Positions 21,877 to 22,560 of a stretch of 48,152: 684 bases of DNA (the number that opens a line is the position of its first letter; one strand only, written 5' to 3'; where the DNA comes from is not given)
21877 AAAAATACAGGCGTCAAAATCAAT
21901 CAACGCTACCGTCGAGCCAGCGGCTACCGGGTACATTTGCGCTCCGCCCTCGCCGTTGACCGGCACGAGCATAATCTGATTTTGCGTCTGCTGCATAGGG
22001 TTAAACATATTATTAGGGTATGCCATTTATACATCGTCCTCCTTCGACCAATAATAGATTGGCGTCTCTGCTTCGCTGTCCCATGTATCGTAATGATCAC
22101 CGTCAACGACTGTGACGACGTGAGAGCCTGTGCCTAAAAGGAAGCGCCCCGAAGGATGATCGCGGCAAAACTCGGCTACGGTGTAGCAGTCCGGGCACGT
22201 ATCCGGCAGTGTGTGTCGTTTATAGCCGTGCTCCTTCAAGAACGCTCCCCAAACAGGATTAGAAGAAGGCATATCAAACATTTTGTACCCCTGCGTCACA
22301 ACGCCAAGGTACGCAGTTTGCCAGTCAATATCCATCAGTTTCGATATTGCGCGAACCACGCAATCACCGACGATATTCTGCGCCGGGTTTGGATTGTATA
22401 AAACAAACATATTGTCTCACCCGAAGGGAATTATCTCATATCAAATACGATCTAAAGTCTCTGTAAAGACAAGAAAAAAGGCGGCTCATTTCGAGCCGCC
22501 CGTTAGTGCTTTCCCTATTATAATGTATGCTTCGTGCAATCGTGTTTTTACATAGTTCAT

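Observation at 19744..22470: Terminator-bounded accessory operon of six unusual proteins at the prophage end next to att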

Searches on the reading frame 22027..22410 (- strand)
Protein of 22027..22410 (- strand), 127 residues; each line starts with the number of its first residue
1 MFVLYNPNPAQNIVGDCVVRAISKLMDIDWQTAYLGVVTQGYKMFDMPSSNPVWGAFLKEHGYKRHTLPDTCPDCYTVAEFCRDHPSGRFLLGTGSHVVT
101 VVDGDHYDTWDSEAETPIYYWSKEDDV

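Call 4: search_protein_families(library=pfam, proteins=[window:22027-22410:-], max_evalue=0.1)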
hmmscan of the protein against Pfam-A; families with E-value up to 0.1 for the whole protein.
window:22027-22410:- (127 aa): 0 families

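Call 5: search_protein_families(library=phrogs, proteins=[window:22027-22410:-], max_evalue=0.1)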
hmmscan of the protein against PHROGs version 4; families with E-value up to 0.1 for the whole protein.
window:22027-22410:- (127 aa): 2 families
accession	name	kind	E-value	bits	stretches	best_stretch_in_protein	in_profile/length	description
phrog_3754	-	unknown function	4.1e-28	99.5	1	3-123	9-143/145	-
phrog_15863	-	unknown function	2.9e-05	24.6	1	2-113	3-110/312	-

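Call 12: search_protein_families(library=ncbifam, proteins=[window:22027-22410:-], max_evalue=1)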
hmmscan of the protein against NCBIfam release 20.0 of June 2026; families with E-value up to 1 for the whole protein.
window:22027-22410:- (127 aa): 0 families

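Call 13: search_protein_families(library=padloc, proteins=[window:22027-22410:-], max_evalue=1)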
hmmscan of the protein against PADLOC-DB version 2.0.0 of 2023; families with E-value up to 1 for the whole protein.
window:22027-22410:- (127 aa): 0 families

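Call 14: search_solved_structures(query=window:22027-22410:-, max_evalue=10, show_alignments=2)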
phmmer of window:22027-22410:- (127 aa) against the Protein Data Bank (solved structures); distinct sequences matched with E-value up to 10: 4.
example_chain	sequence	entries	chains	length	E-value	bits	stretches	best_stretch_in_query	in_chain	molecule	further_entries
8win_A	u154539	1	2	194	0.32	14.3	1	17-79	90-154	21 kDa seed protein-like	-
3h3l_A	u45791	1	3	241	0.38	14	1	42-87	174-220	PUTATIVE SUGAR HYDROLASE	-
3pls_A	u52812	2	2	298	0.44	13.8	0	65-107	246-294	Macrophage-stimulating protein receptor | Macrophage-stimulating protein receptor beta chain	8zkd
8wfo_A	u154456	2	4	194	0.76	13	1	17-95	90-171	21 kDa seed protein-like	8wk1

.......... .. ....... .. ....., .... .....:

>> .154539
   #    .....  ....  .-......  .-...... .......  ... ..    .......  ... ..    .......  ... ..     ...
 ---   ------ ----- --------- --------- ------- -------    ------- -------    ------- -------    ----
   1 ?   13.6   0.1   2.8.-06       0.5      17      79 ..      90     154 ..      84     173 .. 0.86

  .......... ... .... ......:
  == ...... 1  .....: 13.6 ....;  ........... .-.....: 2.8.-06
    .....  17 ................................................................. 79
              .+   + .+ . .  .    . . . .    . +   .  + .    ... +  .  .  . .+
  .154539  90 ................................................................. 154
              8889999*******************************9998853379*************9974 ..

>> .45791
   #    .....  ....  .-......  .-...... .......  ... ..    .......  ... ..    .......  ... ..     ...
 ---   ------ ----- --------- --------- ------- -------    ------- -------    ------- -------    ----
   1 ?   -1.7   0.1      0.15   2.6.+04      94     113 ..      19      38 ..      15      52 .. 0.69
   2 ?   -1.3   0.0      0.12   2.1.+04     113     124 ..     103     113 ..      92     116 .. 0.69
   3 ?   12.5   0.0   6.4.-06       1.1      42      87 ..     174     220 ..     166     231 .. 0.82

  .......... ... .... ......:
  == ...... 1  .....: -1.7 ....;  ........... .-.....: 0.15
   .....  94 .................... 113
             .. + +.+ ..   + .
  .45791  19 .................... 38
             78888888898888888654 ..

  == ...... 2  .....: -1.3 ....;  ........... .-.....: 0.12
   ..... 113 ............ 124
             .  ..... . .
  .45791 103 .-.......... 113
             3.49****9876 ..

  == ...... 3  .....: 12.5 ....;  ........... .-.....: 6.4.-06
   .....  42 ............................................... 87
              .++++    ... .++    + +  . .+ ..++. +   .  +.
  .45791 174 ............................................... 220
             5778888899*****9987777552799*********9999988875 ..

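Call 29: find_homologous_proteins(query=window:22027-22410:-)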
Query window:22027-22410:- (127 aa): 1764 proteins with E <= 0.001 among 1766 candidates; the best 120 are listed.
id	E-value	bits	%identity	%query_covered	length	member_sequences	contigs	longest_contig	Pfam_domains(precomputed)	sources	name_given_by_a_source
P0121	4.8e-81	288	93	100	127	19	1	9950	-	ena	-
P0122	9.2e-76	270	90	98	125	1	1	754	-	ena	-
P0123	1.1e-72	260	85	98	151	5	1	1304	-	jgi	-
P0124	5.3e-72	258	84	98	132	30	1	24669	-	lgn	-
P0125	5.7e-72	258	83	98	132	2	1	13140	-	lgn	-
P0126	4.0e-67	242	82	98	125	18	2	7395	-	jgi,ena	-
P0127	4.7e-65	236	77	98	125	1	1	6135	-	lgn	-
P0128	2.2e-64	234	76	98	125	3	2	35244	-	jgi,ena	jgi:hypothetical protein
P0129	5.9e-64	232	77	98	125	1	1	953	-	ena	-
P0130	1.2e-62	228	77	98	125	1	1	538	-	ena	-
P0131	1.5e-62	228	74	98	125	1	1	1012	-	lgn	-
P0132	2.4e-62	227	76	98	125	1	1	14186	-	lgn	-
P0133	2.9e-62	227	76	98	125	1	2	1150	-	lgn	-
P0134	3.4e-62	227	76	98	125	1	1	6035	-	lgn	-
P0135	4.4e-62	226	74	98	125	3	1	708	-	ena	-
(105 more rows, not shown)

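Call 33: predict_structure(alignment_id=A2)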
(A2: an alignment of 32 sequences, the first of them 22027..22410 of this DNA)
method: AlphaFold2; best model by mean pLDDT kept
length: 127 residues; sequences in the alignment: 32
mean_pLDDT: 92.4   pTM: 0.87
mean pLDDT of the five models: 92.4, 92.1, 90.5, 89.0, 88.8
residues with pLDDT >= 90: 107; 70-90: 12; 50-70: 6; < 50: 2
segments of 3 or more residues with pLDDT < 50: none
pLDDT, mean of each block of 10 residues (from residue 1): 95 92 98 98 95 96 89 81 95 94 97 94 72
secondary structure, 60 per line:
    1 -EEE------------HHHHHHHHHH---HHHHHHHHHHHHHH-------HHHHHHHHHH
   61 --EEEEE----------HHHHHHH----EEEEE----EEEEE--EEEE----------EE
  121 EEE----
elements in order: E2-4 H17-26 H30-43 H51-60 E63-67 H78-84 E89-93 E98-102 E105-108 E119-123

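Call 35: fold_search(model_id=the predicted structure, library=pdb)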
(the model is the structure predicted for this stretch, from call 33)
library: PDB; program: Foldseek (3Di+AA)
matches with E <= 10: 299; with E <= 0.001: 0
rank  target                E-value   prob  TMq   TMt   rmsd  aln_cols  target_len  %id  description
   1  6pgv_A                6.6e-02  0.82  0.48  0.42   9.5       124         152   18  Human Josephin-2 in complex with ubiquitin (released 2019-10-23)
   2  3k8u                  7.1e-02  0.57  0.44  0.41   6.3       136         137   12  Crystal Structure of the Peptidase Domain of Streptococcus ComA, a Bi-functional ABC Transporter Involved in Quorum Sens (released 2010-02-23)
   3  5t1d_C                7.7e-01  0.05  0.17  0.14   9.1        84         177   12  Crystal structure of EBV gHgL/gp42/E1D1 complex (released 2016-12-28)
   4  6gyn_A                8.8e-01  0.04  0.22  0.08  15.2       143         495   11  Structure of human HCN4 hyperpolarization-activated cyclic nucleotide-gated ion channel (released 2019-05-08)
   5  8vp9_B                9.4e-01  0.12  0.36  0.10   8.0       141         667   11  Cryo-EM structure of the cysteine-free ABC transporter PCAT1 bound with ADP and Substrate (released 2024-10-30)
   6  1xv2_A                1.0e+00  0.25  0.31  0.19   4.9        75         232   19  Crystal Structure of a Protein of Unknown Function Similar to Alpha-acetolactate Decarboxylase from Staphylococcus aur (released 2004-12-14)
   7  6dfd_A                1.0e+00  0.03  0.17  0.16  12.0       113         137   12  Crystal structure of CNNM3 cyclic nucleotide-binding homology domain (released 2018-10-31)
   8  8eva_D                1.0e+00  0.03  0.16  0.07  12.6       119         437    8  Cryo-EM structure of cGMP bound truncated human CNGA3/CNGB3 channel in lipid nanodisc, transition state 2 (released 2023-08-09)
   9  5epp_A                1.2e+00  0.06  0.20  0.16  10.3        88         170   10  Structural Insights into the Interaction of p97 N-terminus Domain and VBM Motif in Rhomboid Protease, RHBDL4 (released 2016-09-14)
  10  3c8j_A                1.2e+00  0.06  0.20  0.20   9.0       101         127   11  The crystal structure of natural killer cell receptor Ly49C (released 2008-04-15)
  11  7yoy_C                1.2e+00  0.04  0.17  0.16  10.1        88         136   12  Cryo-EM structure of EBV gHgL-gp42 in complex with mAbs 3E8 and 5E3 (localized refinement) (released 2024-01-31)
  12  1kg0_C                1.2e+00  0.03  0.15  0.15   9.8        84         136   14  Structure of the Epstein-Barr Virus gp42 Protein Bound to the MHC class II Receptor HLA-DR1 (released 2002-03-27)
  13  3oqc_B                1.3e+00  0.15  0.44  0.17   7.4       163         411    8  Ubiquitin-fold modifier 1 Specific Protease, UfSP2 (released 2011-01-12)
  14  8ssi_A                1.3e+00  0.07  0.22  0.12   6.8        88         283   16  Structure of Burkholderia pseudomallei deubiquitinase TssM in complex with ubiquitin (released 2024-06-05)
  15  4ry2_B                1.4e+00  0.21  0.49  0.12   5.3       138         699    8  Crystal structure of the peptidase-containing ABC transporter PCAT1 (released 2015-07-22)
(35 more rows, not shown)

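Call 37: search_dna_similar(query=window:22027-22410:-, collection=phages, mode=protein, max_rows=60, max_evalue=0.001)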
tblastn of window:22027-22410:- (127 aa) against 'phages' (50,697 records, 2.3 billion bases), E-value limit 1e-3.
Records with a match: 51; places in all: 51; records where one place covers at least 80% of the query: 35.
Best place of each record, by identity: <60% 51.
By first word of the organism name: Bacillus 23; Prevotella 15; Bacteriophage 8; Dulem 2; Geobacillus 2; Butyrivibrio 1.
By host as written in the record: Prevotella sp. 15; Bacillus anthracis Sterne 10; - 8; Bacillus anthracis 5; Bacillus cereus 4; Geobacillus kaustophilus ATCC 8005 2; Bacillus cereus VKM B-370 2; Propithecus coquereli 1; and 4 more.
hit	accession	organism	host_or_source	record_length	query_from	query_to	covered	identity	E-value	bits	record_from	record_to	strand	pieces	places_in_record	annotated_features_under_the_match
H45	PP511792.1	Dulem virus 33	Propithecus coquereli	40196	1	126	99%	56.3%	2e-47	167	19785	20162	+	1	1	hypothetical protein (x2)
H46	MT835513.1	Bacteriophage sp.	human fecal samples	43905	1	126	99%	50.8%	5e-39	144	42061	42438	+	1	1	record has no annotation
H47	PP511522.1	Dulem virus 35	Varecia variegata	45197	2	124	97%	51.2%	1e-36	137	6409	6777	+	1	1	hypothetical protein (x2)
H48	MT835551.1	Bacteriophage sp.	human fecal samples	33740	2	125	98%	50.8%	1e-39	145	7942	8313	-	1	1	record has no annotation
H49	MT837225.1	Bacteriophage sp.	human fecal samples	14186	1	123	97%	50.4%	1e-37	140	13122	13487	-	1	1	record has no annotation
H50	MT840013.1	Bacteriophage sp.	human fecal samples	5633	5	124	94%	50.4%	4e-35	132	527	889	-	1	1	record has no annotation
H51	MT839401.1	Bacteriophage sp.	human fecal samples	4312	5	124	94%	49.6%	2e-34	130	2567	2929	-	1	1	record has no annotation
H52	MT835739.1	Bacteriophage sp.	human fecal samples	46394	5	123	94%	48.3%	4e-33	127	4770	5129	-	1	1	record has no annotation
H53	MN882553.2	Butyrivibrio virus Ceridwen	Butyrivibrio fibrisolvens DSM 3071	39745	1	125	98%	45.6%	5e-36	135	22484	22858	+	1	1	hypothetical protein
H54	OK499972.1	Bacillus phage vB_BanS_Chewbecca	Bacillus anthracis Sterne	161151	5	123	94%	39.2%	3e-21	93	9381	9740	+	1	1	hypothetical protein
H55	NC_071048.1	Bacillus phage vB_BanS_Chewbecca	Bacillus anthracis Sterne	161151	5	123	94%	39.2%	3e-21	93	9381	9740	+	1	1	hypothetical protein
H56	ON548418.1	Bacillus phage vB_BanS-Thrax2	Bacillus anthracis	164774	5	124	94%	38.0%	5e-20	89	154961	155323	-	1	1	hypothetical protein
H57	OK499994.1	Bacillus phage vB_BanS_Skywalker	Bacillus anthracis Sterne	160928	5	123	94%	37.5%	5e-19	87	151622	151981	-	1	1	hypothetical protein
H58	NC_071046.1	Bacillus phage vB_BanS_Skywalker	Bacillus anthracis Sterne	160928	5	123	94%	37.5%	5e-19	87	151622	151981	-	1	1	hypothetical protein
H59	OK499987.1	Bacillus phage vB_BanS_MrDarsey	Bacillus anthracis Sterne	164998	5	123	94%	37.5%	5e-19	87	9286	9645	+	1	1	hypothetical protein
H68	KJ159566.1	Geobacillus phage GBK2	Geobacillus kaustophilus ATCC 8005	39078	5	124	94%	36.1%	3e-17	82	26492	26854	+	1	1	hypothetical protein (x2)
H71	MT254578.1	Bacillus phage Izhevsk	Bacillus cereus VKM B-370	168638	5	123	94%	35.8%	8e-19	86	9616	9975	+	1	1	putative peptidase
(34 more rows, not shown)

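Call 38: get_annotated_region(hit=H71, flank=6000)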
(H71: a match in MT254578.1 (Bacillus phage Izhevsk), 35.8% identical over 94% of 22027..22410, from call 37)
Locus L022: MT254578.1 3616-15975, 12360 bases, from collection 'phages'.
description: Bacillus phage Izhevsk, complete genome.
organism: Bacillus phage Izhevsk (NCBI taxid 2724322)
taxonomy: Viruses; Duplodnaviria; Heunggongvirae; Uroviricota; Caudoviricetes; Joanripponvirinae; Tsamsavirus; Tsamsavirus izhevsk
host: Bacillus cereus VKM B-370; source: soil sample; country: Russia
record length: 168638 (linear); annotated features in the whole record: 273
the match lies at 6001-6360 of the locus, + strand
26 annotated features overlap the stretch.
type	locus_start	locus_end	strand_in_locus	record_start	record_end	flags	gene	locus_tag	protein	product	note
CDS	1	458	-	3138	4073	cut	-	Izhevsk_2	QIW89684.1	hypothetical protein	-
CDS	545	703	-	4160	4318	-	-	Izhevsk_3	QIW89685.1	hypothetical protein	-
CDS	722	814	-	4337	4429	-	-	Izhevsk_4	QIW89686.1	hypothetical protein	-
CDS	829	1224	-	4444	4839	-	-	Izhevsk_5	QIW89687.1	hypothetical protein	-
CDS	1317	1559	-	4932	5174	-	-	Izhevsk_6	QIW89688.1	hypothetical protein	-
CDS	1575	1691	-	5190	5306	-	-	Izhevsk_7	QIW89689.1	hypothetical protein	-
CDS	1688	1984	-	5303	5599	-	-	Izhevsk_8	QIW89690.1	hypothetical protein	-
CDS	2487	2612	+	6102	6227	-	-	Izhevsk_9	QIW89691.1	hypothetical protein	-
CDS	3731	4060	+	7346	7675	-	-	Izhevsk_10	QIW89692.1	hypothetical protein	-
CDS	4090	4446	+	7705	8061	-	-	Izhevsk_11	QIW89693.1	hypothetical protein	-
CDS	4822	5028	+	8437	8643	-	-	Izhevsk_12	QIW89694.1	hypothetical protein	-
CDS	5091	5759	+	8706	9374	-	-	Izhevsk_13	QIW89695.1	serine/threonine protein kinase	-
CDS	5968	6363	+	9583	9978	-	-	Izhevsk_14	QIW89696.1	putative peptidase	-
CDS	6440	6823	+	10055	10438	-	-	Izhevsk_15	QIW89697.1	putative signal peptide-containing lipoprotein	-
CDS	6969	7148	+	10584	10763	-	-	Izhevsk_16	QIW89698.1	hypothetical protein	-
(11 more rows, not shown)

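Call 39: get_annotated_region(hit=H68, flank=5000)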
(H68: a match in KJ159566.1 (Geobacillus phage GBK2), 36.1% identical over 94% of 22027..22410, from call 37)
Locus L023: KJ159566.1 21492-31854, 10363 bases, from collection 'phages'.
description: Geobacillus phage GBK2, complete genome.
organism: Geobacillus phage GBK2 (NCBI taxid 1458842)
taxonomy: Viruses; Duplodnaviria; Heunggongvirae; Uroviricota; Caudoviricetes
host: Geobacillus kaustophilus ATCC 8005; source: -; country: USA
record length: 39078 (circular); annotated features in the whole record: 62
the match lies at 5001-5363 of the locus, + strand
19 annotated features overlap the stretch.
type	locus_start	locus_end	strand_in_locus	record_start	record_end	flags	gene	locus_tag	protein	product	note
CDS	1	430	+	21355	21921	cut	-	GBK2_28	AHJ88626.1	hypothetical protein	-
CDS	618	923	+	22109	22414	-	-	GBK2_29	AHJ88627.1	hypothetical protein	-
CDS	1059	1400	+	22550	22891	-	-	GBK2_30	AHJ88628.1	hypothetical protein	-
CDS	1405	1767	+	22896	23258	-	-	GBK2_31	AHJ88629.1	hypothetical protein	-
CDS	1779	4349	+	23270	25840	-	-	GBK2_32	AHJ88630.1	hypothetical protein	-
CDS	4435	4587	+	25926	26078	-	-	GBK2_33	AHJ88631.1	hypothetical protein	-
CDS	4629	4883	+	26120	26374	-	-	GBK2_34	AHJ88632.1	hypothetical protein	-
CDS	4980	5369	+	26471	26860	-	-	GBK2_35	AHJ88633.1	hypothetical protein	-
CDS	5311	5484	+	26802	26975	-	-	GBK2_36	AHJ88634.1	hypothetical protein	-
CDS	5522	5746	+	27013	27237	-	-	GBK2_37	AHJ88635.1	hypothetical protein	-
CDS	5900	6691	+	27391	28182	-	-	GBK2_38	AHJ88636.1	recombinase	-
CDS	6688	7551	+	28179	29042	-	-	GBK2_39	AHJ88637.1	RecT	-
CDS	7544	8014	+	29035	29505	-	-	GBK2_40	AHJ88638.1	SSB protein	-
CDS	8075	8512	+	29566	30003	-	-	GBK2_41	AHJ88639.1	hypothetical protein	-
CDS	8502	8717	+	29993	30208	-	-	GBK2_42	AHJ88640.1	hypothetical protein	-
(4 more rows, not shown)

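Call 67: search_protein_representatives(alignment_id=A2)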
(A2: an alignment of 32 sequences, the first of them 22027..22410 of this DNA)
Query: 32 sequences, 126 profile positions. Proteins with E-value up to 0.001 (for the whole library): 2538; up to 1e-10: 1028; up to 1e-30: 102. The best 150 are listed.
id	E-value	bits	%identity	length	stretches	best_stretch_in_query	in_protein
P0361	4.4e-54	198.1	-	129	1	2-125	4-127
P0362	6.6e-53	194.3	-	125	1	1-125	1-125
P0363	1.4e-52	193.3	-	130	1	1-124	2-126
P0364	9.4e-51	187.4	-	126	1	1-125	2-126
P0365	9.9e-50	184.1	-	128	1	1-124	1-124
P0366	8.2e-49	181.1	-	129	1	2-124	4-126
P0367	4.0e-48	178.9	-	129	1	2-124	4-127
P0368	4.8e-48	178.6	-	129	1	1-125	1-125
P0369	5.1e-48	178.5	-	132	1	1-125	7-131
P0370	2.4e-47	176.4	-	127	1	1-124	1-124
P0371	1.6e-46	173.7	-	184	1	1-124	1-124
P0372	6.1e-46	171.8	-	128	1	1-125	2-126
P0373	8.6e-46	171.3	-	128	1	1-125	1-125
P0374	3.9e-45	169.2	-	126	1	1-122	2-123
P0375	5.1e-45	168.8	-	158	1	2-125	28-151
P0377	1.4e-44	167.5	-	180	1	2-123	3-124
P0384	7.7e-42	158.6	-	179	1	1-123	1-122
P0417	7.2e-35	136.0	-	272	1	1-124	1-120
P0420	9.3e-35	135.7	-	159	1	1-125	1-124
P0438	4.9e-33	130.1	-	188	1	1-105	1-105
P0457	4.7e-31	123.7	-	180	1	2-124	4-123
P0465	3.9e-30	120.8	-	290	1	1-124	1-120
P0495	7.5e-28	113.4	-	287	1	29-109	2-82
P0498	1.1e-27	112.9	-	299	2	2-118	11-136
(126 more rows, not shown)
